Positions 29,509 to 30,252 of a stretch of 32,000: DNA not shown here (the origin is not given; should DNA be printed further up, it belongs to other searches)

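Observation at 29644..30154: An Lrp-HTH + TRASH regulator flanked by two exact palindrome copies is the candidate master regulator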

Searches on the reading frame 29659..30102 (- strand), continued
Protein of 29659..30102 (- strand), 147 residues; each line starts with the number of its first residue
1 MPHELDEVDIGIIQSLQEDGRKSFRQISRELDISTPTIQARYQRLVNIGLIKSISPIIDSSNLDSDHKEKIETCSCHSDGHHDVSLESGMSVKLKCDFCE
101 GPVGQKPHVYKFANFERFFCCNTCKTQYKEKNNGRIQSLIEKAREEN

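Call 28: search_protein_families(library=ncbifam, proteins=[window:29659-30102:-], max_evalue=0.01)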
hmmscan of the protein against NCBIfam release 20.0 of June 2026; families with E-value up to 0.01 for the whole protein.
window:29659-30102:- (147 aa): 11 families
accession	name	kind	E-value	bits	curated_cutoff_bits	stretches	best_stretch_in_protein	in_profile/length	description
NF041396.1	TranRegLrp_Halo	equivalog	1.3e-09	38.1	190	1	6-66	4-64/149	HTH-type transcriptional regulator Lrp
NF040947.1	trans_reg_LysM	equivalog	1.6e-08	34.4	180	1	5-54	1-50/136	HTH-type transcriptional regulator LysM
NF053758.1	ChrTpTrnRegChrS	equivalog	3.9e-08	33.2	250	1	4-61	11-68/158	chromate efflux transcriptional regulator ChrS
NF008370.0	PRK11169.1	equivalog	1.8e-05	24.5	233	1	3-66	10-73/164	leucine-responsive transcriptional regulator Lrp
NF008384.0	PRK11179.1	equivalog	3.1e-05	23.8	227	1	4-64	6-66/153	transcriptional regulator AsnC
TIGR01884.1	cas_HTH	subfamily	4.5e-05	22.9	60.2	1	4-55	139-190/202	CRISPR-associated CARF protein Csa3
NF040820.1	trans_reg_LrpA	equivalog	0.00049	20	250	1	5-63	2-60/141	HTH-type transcriptional regulator LrpA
NF053606.1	Sta1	subfamily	0.00053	20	80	1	3-52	16-65/100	Sta1 family transcriptional regulator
NF040939.2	trans_reg_lrs14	equivalog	0.0011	19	90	1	4-52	18-67/103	Lrs14 family HTH-type transcriptional regulator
NF041395.1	TranRegLrpA1_Halo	equivalog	0.0047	16.9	250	1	11-65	9-63/142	HTH-type transcriptional regulator LrpA1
NF040708.3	Siroheme_Dcarb_AhbA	equivalog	0.007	16.1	140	0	21-63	16-58/144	siroheme decarboxylase subunit alpha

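Call 32: search_protein_families(library=pfam, proteins=[P0129, P0130, P0135, P0137, P0122, P0124, P0125, P0128, P0121], max_evalue=0.001)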
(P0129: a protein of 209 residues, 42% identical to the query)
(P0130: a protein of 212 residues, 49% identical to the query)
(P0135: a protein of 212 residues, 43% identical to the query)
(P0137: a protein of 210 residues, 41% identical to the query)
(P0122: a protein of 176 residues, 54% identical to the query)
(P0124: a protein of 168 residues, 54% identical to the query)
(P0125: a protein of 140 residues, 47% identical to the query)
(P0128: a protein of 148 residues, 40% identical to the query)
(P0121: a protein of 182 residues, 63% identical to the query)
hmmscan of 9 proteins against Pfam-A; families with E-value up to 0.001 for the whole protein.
P0129 (209 aa): 8 families
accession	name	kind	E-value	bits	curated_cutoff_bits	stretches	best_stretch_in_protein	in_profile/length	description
PF13404.12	HTH_AsnC-type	-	1.2e-10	41.4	27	1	7-47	1-41/42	AsnC-type helix-turn-helix domain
PF01037.27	AsnC_trans_reg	-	1.6e-10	41.1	25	1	82-144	10-72/73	Lrp/AsnC ligand binding domain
PF13412.12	HTH_24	-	4.2e-10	39.5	21.9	1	7-54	1-48/48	Winged helix-turn-helix DNA-binding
PF24273.1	TRASH_HVO_1752_C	-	3.2e-09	37.3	27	1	162-201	2-41/47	HVO_1752, C-terminal TRASH domain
PF06467.20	zf-FCS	-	7.8e-07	29.2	22.4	1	162-196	5-39/39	MYM-type Zinc finger with FCS sequence motif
PF08394.17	Arc_trans_TRASH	-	6.7e-05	23.4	27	1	163-201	2-40/43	Archaeal TRASH domain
PF01022.26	HTH_5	-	9.5e-05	22.6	22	1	14-54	7-46/47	Bacterial regulatory protein, arsR family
PF22482.2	AsnC_trans_reg_3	-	0.00051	20.6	24.4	0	70-150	4-90/95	PF0864 C-terminal dimeric alpha+beta barrel domain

P0130 (212 aa): 10 families
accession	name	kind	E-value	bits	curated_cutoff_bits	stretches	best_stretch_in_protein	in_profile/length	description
PF13404.12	HTH_AsnC-type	-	8.7e-16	57.9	27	1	4-44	1-41/42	AsnC-type helix-turn-helix domain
PF13412.12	HTH_24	-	3.9e-14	52.4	21.9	1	4-51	1-48/48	Winged helix-turn-helix DNA-binding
PF01037.27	AsnC_trans_reg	-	2.1e-11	44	25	1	73-138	4-71/73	Lrp/AsnC ligand binding domain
PF12802.13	MarR_2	-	1.9e-08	34.8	27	1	5-53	4-53/61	MarR family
PF08394.17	Arc_trans_TRASH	-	3.4e-07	30.7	27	1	157-194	1-38/43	Archaeal TRASH domain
PF24273.1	TRASH_HVO_1752_C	-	9.1e-07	29.4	27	1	157-196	2-41/47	HVO_1752, C-terminal TRASH domain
PF01978.25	TrmB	-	1.3e-06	28.6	25.6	1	4-53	6-55/68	Sugar-specific transcriptional regulator TrmB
PF22451.2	NirdL-like_HTH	-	7.3e-05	22.7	27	1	23-51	19-47/47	Siroheme decarboxylase NirDL-like HTH domain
PF09339.16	HTH_IclR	-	9.1e-05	22.6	22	1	10-52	7-50/52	IclR helix-turn-helix domain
PF25212.1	HVO_A0114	-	0.00049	20.3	27.6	0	7-52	23-68/84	HVO_A0114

P0135 (212 aa): 9 families
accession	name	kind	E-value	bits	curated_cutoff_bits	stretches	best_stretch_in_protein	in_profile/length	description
PF13412.12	HTH_24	-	2.4e-12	46.6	21.9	1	5-52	1-48/48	Winged helix-turn-helix DNA-binding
PF01037.27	AsnC_trans_reg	-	9.9e-12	45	25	1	71-142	3-73/73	Lrp/AsnC ligand binding domain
PF13404.12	HTH_AsnC-type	-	4.3e-11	42.9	27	1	5-45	1-41/42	AsnC-type helix-turn-helix domain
PF08394.17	Arc_trans_TRASH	-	2e-09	37.8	27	1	159-198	1-40/43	Archaeal TRASH domain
PF24273.1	TRASH_HVO_1752_C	-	2.7e-07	31.1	27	1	159-199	2-42/47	HVO_1752, C-terminal TRASH domain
PF01047.28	MarR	-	3.9e-05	23.9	24.6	1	7-53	3-49/59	MarR family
PF22482.2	AsnC_trans_reg_3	-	4.4e-05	24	24.4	1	80-150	24-93/95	PF0864 C-terminal dimeric alpha+beta barrel domain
PF12156.14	ATPase-cat_bd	-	0.00023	22.3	27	1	160-195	1-37/86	Putative metal-binding domain of cation transport ATPase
PF01978.25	TrmB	-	0.00087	19.5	25.6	0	8-54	9-55/68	Sugar-specific transcriptional regulator TrmB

P0137 (210 aa): 9 families
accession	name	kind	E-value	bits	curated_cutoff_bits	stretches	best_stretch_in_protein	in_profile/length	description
PF13404.12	HTH_AsnC-type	-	9.7e-12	45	27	1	5-45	1-41/42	AsnC-type helix-turn-helix domain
PF13412.12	HTH_24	-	1.7e-10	40.8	21.9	1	5-52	1-48/48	Winged helix-turn-helix DNA-binding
PF01037.27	AsnC_trans_reg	-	1.4e-09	38.1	25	1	72-141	2-73/73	Lrp/AsnC ligand binding domain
PF08394.17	Arc_trans_TRASH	-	8.9e-09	35.8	27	1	159-197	2-40/43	Archaeal TRASH domain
PF24273.1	TRASH_HVO_1752_C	-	3.5e-07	30.7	27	1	158-197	2-41/47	HVO_1752, C-terminal TRASH domain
PF22482.2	AsnC_trans_reg_3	-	5.9e-05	23.5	24.4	1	82-147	26-91/95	PF0864 C-terminal dimeric alpha+beta barrel domain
PF01978.25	TrmB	-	0.00027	21.2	25.6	0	4-54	5-55/68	Sugar-specific transcriptional regulator TrmB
PF06467.20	zf-FCS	-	0.00053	20.2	22.4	1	159-192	6-39/39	MYM-type Zinc finger with FCS sequence motif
PF01022.26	HTH_5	-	0.00058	20.1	22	1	11-53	6-47/47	Bacterial regulatory protein, arsR family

P0122 (176 aa): 5 families
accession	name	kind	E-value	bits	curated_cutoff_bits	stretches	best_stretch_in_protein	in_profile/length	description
PF13412.12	HTH_24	-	4.5e-10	39.4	21.9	1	5-52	1-48/48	Winged helix-turn-helix DNA-binding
PF13404.12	HTH_AsnC-type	-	6.6e-10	39.1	27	1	5-45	1-41/42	AsnC-type helix-turn-helix domain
PF01978.25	TrmB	-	2.1e-05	24.7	25.6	1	4-53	5-54/68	Sugar-specific transcriptional regulator TrmB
PF08394.17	Arc_trans_TRASH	-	4.2e-05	24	27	1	119-156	2-39/43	Archaeal TRASH domain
PF06467.20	zf-FCS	-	0.00011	22.3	22.4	1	117-152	4-39/39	MYM-type Zinc finger with FCS sequence motif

P0124 (168 aa): 8 families
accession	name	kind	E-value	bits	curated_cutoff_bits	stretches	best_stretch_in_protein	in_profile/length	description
PF13412.12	HTH_24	-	1.3e-12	47.5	21.9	1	5-52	1-48/48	Winged helix-turn-helix DNA-binding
PF13404.12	HTH_AsnC-type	-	1.8e-09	37.7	27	1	8-45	4-41/42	AsnC-type helix-turn-helix domain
PF01978.25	TrmB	-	1.6e-05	25.1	25.6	1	6-54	7-55/68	Sugar-specific transcriptional regulator TrmB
PF01022.26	HTH_5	-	4.2e-05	23.8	22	1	11-53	6-47/47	Bacterial regulatory protein, arsR family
PF08394.17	Arc_trans_TRASH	-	0.00016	22.1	27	1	116-153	1-38/43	Archaeal TRASH domain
PF13542.12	HTH_Tnp_ISL3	-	0.00037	20.3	27.4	1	12-46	20-51/51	Helix-turn-helix domain of transposase family ISL3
PF09862.15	DUF2089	-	0.00072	19.6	33.4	0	23-47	18-42/47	Domain of unknown function (DUF2089)-HTH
PF06467.20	zf-FCS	-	0.00074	19.7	22.4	0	114-147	3-36/39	MYM-type Zinc finger with FCS sequence motif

P0125 (140 aa): 6 families
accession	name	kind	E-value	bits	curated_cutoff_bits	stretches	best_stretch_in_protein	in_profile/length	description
PF13404.12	HTH_AsnC-type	-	3.9e-13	49.4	27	1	5-45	1-41/42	AsnC-type helix-turn-helix domain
PF13412.12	HTH_24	-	1.7e-11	43.9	21.9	1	5-52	1-48/48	Winged helix-turn-helix DNA-binding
PF06467.20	zf-FCS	-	7.1e-08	32.6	22.4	1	95-128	6-39/39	MYM-type Zinc finger with FCS sequence motif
PF08394.17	Arc_trans_TRASH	-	1.8e-07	31.6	27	1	95-133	2-40/43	Archaeal TRASH domain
PF24273.1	TRASH_HVO_1752_C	-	2.2e-07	31.3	27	1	94-133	2-41/47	HVO_1752, C-terminal TRASH domain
PF13542.12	HTH_Tnp_ISL3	-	0.0001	22.1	27.4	1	13-46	21-51/51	Helix-turn-helix domain of transposase family ISL3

P0128 (148 aa): 4 families
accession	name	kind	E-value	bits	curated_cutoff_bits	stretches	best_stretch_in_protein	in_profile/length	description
PF13404.12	HTH_AsnC-type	-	1.3e-08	35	27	1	5-45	1-41/42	AsnC-type helix-turn-helix domain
PF08394.17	Arc_trans_TRASH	-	4.2e-08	33.6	27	1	93-131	2-40/43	Archaeal TRASH domain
PF13412.12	HTH_24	-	7e-06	26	21.9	1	5-52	1-48/48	Winged helix-turn-helix DNA-binding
PF24273.1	TRASH_HVO_1752_C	-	2.4e-05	24.8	27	1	92-130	2-40/47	HVO_1752, C-terminal TRASH domain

P0121 (182 aa): 5 families
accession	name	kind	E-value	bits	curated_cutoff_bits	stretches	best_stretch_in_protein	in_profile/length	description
PF13404.12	HTH_AsnC-type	-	8.8e-13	48.3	27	1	5-45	1-41/42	AsnC-type helix-turn-helix domain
PF13412.12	HTH_24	-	1e-12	47.9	21.9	1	5-52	1-48/48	Winged helix-turn-helix DNA-binding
PF08394.17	Arc_trans_TRASH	-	1.6e-05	25.3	27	1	94-132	2-40/43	Archaeal TRASH domain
PF24273.1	TRASH_HVO_1752_C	-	2.1e-05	25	27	1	95-132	4-41/47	HVO_1752, C-terminal TRASH domain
PF01022.26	HTH_5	-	0.00011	22.4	22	1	6-51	1-45/47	Bacterial regulatory protein, arsR family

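Call 33: find_encoding_contigs(protein=P0128, flank=10000, max_places=4)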
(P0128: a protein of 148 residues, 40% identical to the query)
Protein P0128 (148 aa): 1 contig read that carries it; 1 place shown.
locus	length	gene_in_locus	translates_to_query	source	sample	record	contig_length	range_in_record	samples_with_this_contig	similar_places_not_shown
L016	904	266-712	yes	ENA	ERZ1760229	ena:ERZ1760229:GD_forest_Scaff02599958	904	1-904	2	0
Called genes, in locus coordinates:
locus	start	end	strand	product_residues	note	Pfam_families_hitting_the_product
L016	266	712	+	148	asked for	PF13404:HTH_AsnC-type, PF13412:HTH_24 (weak), PF08394:Arc_trans_TRASH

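Call 34: find_encoding_contigs(protein=P0125, flank=10000, max_places=4)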
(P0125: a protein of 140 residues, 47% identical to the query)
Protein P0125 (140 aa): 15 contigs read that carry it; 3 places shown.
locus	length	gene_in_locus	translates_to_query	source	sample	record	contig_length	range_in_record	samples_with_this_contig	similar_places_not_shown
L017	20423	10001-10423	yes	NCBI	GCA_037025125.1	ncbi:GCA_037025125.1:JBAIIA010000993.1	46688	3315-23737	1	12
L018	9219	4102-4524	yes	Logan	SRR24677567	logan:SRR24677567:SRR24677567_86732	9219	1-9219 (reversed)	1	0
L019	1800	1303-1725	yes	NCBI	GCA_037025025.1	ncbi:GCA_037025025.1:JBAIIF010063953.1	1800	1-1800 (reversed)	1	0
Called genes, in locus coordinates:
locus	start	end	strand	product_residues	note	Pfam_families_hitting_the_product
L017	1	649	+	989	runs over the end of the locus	PF04234:CopC, PF05425:CopD, PF24684:Vgb_lyase, PF08450:SGL (faint), PF24684:Vgb_lyase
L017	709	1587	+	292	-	-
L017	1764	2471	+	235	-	PF12802:MarR_2 (weak), PF01022:HTH_5 (weak)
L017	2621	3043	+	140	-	-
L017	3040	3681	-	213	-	PF21715:CggR_N, PF14544:DUF4443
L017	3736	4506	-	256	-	PF03824:NicO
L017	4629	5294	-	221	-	PF00227:Proteasome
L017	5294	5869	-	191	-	PF00227:Proteasome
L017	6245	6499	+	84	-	PF01037:AsnC_trans_reg (weak)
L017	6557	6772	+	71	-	-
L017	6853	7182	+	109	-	-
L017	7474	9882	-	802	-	PF00403:HMA, PF00122:E1-E2_ATPase, PF00702:Hydrolase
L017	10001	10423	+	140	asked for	PF13404:HTH_AsnC-type, PF13412:HTH_24, PF06467:zf-FCS, PF08394:Arc_trans_TRASH (weak), PF24273:TRASH_HVO_1752_C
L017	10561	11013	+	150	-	PF01022:HTH_5, PF12840:HTH_20 (weak)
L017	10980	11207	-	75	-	-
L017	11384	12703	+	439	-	PF07167:PhaC_N, PF00561:Abhydrolase_1, PF12146:Hydrolase_4 (weak), PF12697:Abhydrolase_6 (weak)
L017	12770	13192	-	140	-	-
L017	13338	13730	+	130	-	-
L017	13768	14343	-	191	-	-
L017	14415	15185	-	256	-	PF12679:ABC2_membrane_2, PF01061:ABC2_membrane, PF12698:ABC2_membrane_3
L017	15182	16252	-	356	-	PF00005:ABC_tran, PF13304:AAA_21 (faint), PF13732:DrrA1-3_C (weak)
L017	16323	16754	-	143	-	PF00582:Usp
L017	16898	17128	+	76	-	PF01037:AsnC_trans_reg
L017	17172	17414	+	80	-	-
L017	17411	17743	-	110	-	-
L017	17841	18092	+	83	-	-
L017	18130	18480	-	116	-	-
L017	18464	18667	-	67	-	-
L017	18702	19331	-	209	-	PF00702:Hydrolase, PF12710:HAD (weak), PF13419:HAD_2, PF13242:Hydrolase_like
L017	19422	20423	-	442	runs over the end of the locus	PF03600:CitMHS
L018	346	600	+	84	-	PF01037:AsnC_trans_reg (weak)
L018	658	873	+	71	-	-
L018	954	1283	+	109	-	-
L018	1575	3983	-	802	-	PF00403:HMA, PF00122:E1-E2_ATPase, PF00702:Hydrolase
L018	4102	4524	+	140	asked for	PF13404:HTH_AsnC-type, PF13412:HTH_24, PF06467:zf-FCS, PF08394:Arc_trans_TRASH (weak), PF24273:TRASH_HVO_1752_C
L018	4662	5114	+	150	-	PF01022:HTH_5, PF12840:HTH_20 (weak)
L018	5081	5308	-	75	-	-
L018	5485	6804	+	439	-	PF07167:PhaC_N, PF00561:Abhydrolase_1, PF12146:Hydrolase_4 (weak), PF12697:Abhydrolase_6 (weak)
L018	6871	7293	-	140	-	-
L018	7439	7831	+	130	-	-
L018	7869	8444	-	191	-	-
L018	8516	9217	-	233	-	?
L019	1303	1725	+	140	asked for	PF13404:HTH_AsnC-type, PF13412:HTH_24, PF06467:zf-FCS, PF08394:Arc_trans_TRASH (weak), PF24273:TRASH_HVO_1752_C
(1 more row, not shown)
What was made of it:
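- An ArsR-type gene follows the regulator in L017 and L018 (call 34).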

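Call 39: find_encoding_contigs(protein=P0122, flank=6000, max_places=2)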
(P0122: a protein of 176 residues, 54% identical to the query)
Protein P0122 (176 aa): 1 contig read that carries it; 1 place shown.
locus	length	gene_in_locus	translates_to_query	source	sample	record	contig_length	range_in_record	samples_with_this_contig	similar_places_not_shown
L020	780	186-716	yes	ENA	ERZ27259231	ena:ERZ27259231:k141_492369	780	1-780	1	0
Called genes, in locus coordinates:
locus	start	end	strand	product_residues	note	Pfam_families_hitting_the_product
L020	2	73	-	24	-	?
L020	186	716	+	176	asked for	PF01978:TrmB (faint), PF13404:HTH_AsnC-type, PF13412:HTH_24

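Call 40: find_encoding_contigs(protein=P0124, flank=6000, max_places=2)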
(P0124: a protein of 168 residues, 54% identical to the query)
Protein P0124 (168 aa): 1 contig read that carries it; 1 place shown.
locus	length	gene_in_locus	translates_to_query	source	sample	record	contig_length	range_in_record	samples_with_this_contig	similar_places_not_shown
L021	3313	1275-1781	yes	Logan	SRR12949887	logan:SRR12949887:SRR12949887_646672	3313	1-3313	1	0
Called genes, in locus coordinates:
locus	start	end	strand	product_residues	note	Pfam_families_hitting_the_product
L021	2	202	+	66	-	?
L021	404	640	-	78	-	PF04945:YHS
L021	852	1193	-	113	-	PF03860:Csp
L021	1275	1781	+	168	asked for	PF01978:TrmB (faint), PF13412:HTH_24, PF13404:HTH_AsnC-type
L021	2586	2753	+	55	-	-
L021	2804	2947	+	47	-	-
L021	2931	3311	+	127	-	?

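Call 41: find_encoding_contigs(protein=P0130, flank=6000, max_places=2)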
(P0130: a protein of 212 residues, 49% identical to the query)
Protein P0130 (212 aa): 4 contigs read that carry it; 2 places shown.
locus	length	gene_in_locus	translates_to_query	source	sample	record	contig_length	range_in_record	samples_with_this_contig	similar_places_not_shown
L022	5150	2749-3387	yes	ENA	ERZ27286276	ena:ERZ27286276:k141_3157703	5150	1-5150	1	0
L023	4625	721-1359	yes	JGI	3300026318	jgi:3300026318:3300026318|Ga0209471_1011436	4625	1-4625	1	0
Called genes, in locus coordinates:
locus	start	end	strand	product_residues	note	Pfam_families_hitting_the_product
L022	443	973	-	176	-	PF13420:Acetyltransf_4 (weak), PF00583:Acetyltransf_1, PF13673:Acetyltransf_10, PF13508:Acetyltransf_7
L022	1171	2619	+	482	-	PF21033:RMD1-3 (faint), PF12895:ANAPC3 (faint), PF24575:TPR_Slam (faint), PF14559:TPR_19 (weak), PF00515:TPR_1 (weak), PF13414:TPR_11 (weak), PF13432:TPR_16 (weak), PF14559:TPR_19 (weak), +5 more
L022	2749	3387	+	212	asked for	PF01978:TrmB (weak), PF12802:MarR_2, PF13404:HTH_AsnC-type, PF13412:HTH_24, PF01037:AsnC_trans_reg, PF08394:Arc_trans_TRASH (weak), PF24273:TRASH_HVO_1752_C (weak)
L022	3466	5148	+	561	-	?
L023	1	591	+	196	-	?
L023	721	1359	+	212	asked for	PF01978:TrmB (weak), PF12802:MarR_2, PF13404:HTH_AsnC-type, PF13412:HTH_24, PF01037:AsnC_trans_reg, PF08394:Arc_trans_TRASH (weak), PF24273:TRASH_HVO_1752_C (weak)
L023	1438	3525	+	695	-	PF04945:YHS, PF00122:E1-E2_ATPase, PF00702:Hydrolase, PF08282:Hydrolase_3 (faint)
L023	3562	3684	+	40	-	PF04945:YHS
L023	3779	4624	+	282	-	?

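Call 51: find_encoding_contigs(protein=P0129, flank=6000, max_places=2)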
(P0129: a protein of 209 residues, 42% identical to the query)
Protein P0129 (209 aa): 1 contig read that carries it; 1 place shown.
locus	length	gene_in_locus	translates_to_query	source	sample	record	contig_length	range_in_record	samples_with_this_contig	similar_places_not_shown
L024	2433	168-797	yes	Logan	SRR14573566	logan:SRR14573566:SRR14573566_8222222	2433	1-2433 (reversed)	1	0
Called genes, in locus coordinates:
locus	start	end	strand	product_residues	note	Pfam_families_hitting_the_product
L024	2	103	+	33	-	?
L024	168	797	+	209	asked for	PF13404:HTH_AsnC-type, PF13412:HTH_24, PF01037:AsnC_trans_reg, PF06467:zf-FCS (weak), PF24273:TRASH_HVO_1752_C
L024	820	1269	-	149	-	-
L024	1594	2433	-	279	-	?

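Call 52: find_encoding_contigs(protein=P0135, flank=6000, max_places=2)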
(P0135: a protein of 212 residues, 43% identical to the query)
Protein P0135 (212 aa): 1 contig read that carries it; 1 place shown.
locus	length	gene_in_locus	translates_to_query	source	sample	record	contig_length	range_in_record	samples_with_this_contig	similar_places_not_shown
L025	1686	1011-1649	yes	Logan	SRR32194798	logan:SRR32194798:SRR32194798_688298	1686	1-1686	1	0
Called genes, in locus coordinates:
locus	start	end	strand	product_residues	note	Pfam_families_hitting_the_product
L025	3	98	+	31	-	?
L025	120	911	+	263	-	PF01012:ETF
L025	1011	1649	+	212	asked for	PF13404:HTH_AsnC-type, PF13412:HTH_24, PF22482:AsnC_trans_reg_3 (faint), PF01037:AsnC_trans_reg, PF08394:Arc_trans_TRASH, PF24273:TRASH_HVO_1752_C (weak)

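Call 57: predict_structure(alignment_id=A1)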
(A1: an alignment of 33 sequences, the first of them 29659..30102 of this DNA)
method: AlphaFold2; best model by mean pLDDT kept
length: 147 residues; sequences in the alignment: 33
mean_pLDDT: 65.9   pTM: 0.38
mean pLDDT of the five models: 65.9, 63.4, 55.8, 48.7, 48.2
residues with pLDDT >= 90: 7; 70-90: 75; 50-70: 26; < 50: 39
segments of 3 or more residues with pLDDT < 50: 54-64, 67-92
pLDDT, mean of each block of 10 residues (from residue 1): 73 79 85 90 80 48 48 32 33 64 68 72 79 73 64
secondary structure, 60 per line:
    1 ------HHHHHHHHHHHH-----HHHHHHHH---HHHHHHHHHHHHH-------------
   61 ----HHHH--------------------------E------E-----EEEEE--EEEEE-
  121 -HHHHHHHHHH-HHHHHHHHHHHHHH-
elements in order: H7-18 H24-31 H35-47 H65-68 E108-112 E115-119 H122-131 H133-146
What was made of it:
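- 29659..30102 (-): Regulator gene, 147 aa: Lrp/AsnC-type HTH, flexible Cys/His linker and TRASH domain, with no RAM domain. AlphaFold shows HTH 1-53 and TRASH 93-146 folded and residues 54-92 with pLDDT below 50 (call 57).
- On Archaeal CopR/CopT (HTH + TRASH copper regulators): AlphaFold shows a disordered linker at residues 54-92 (call 57).
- AlphaFold gives no confident inter-domain or dimer information (mean pLDDT 65.9, pTM 0.38; call 57).
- Tried and rejected: AlphaFold monomer: it gave only domain-level information (pTM 0.38; call 57).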

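Call 61: list_cluster_members(proteins=[P0125, P0130, P0122, P0124, P0128, P0129])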
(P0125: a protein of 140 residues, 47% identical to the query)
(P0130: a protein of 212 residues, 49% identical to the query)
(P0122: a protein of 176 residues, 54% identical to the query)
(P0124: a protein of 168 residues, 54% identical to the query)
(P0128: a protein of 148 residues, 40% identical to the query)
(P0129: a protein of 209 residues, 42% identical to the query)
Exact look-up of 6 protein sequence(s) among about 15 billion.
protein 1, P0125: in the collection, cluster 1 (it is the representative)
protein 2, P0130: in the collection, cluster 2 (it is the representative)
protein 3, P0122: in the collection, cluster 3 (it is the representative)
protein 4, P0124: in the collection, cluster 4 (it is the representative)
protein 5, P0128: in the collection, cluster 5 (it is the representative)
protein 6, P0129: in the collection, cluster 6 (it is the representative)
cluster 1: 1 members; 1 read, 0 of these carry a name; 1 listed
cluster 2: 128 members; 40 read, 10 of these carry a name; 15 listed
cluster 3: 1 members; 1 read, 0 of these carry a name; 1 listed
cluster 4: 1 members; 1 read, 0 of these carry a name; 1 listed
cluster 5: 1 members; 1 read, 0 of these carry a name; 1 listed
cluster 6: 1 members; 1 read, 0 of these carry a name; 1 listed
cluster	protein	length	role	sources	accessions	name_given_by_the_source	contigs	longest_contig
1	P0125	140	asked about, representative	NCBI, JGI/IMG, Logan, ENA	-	-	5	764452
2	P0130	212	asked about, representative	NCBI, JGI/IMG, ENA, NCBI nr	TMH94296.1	AsnC family transcriptional regulator [Candidatus Bathyarchaeota archaeon] | MAG: AsnC family transcriptional regulator [Candidatus Bathyarchaeota archaeon]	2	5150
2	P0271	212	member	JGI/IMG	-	Lrp/AsnC family leucine-responsive transcriptional regulator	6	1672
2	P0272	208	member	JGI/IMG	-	Lrp/AsnC family leucine-responsive transcriptional regulator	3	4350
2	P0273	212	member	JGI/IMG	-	DNA-binding Lrp family transcriptional regulator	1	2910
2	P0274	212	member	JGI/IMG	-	DNA-binding Lrp family transcriptional regulator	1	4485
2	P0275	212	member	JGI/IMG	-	Lrp/AsnC family leucine-responsive transcriptional regulator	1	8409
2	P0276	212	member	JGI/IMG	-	Lrp/AsnC family leucine-responsive transcriptional regulator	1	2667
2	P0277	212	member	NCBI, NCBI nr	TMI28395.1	AsnC family transcriptional regulator [Candidatus Bathyarchaeota archaeon] | MAG: AsnC family transcriptional regulator [Candidatus Bathyarchaeota archaeon]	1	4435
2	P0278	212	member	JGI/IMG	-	DNA-binding Lrp family transcriptional regulator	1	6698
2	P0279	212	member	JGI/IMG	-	Lrp/AsnC family leucine-responsive transcriptional regulator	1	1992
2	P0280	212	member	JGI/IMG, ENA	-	-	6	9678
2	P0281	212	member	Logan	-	-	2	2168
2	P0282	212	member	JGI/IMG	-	-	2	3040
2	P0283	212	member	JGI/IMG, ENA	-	-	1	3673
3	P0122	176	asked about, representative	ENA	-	-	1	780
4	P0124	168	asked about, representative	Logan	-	-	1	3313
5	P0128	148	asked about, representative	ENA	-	-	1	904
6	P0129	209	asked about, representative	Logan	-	-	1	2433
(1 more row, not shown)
